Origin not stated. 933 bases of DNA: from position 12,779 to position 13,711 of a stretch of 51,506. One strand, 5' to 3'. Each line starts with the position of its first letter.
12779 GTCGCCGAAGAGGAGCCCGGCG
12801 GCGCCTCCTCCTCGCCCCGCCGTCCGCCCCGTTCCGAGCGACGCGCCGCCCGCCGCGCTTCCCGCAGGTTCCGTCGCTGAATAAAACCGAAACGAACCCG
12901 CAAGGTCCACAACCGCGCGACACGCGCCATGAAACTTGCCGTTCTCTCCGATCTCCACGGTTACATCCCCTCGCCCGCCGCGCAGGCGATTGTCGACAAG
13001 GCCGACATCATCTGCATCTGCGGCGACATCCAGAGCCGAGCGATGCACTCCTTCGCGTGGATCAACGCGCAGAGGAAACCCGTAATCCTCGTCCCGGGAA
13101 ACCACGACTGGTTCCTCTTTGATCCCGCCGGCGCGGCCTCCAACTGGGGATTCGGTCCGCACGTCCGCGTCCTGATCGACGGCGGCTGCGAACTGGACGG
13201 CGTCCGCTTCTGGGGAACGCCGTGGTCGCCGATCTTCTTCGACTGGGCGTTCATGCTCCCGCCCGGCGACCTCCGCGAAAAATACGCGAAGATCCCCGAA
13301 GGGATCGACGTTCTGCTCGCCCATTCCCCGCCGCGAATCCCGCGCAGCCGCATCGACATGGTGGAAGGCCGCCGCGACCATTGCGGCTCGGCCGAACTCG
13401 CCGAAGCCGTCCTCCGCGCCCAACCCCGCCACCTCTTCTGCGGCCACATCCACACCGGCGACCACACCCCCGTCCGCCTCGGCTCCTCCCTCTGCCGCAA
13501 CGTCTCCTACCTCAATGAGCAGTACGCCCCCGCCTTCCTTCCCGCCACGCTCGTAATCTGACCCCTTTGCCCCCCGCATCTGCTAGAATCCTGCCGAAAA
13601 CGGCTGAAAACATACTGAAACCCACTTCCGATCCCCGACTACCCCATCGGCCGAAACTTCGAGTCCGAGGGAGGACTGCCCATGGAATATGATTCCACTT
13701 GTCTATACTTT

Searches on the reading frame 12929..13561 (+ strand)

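Call 10: search_protein_families(library=pfam, proteins=[window:12929-13561:+], max_evalue=0.01)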
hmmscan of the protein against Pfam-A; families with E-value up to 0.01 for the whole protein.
window:12929-13561:+ (210 aa): 3 families
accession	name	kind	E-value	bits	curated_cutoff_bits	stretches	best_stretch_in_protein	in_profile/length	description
PF00149.33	Metallophos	-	2.4e-13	51.4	21.5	1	1-176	1-190/191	Calcineurin-like phosphoesterase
PF12850.12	Metallophos_2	-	3.8e-11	43.7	27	1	1-176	1-118/154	Calcineurin-like phosphoesterase superfamily domain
PF14582.11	Metallophos_3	-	0.0048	16.7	28.2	0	128-192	177-236/259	Metallophosphoesterase, calcineurin superfamily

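Call 58: search_protein_families(library=padloc, proteins=[window:12929-13561:+], max_evalue=0.001)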
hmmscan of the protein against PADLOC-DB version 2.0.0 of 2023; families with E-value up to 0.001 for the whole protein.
window:12929-13561:+ (210 aa): 1 family
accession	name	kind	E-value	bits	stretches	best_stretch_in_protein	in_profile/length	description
PDLC04908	PDC-S10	-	8.1e-42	141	1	1-206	10-212/223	-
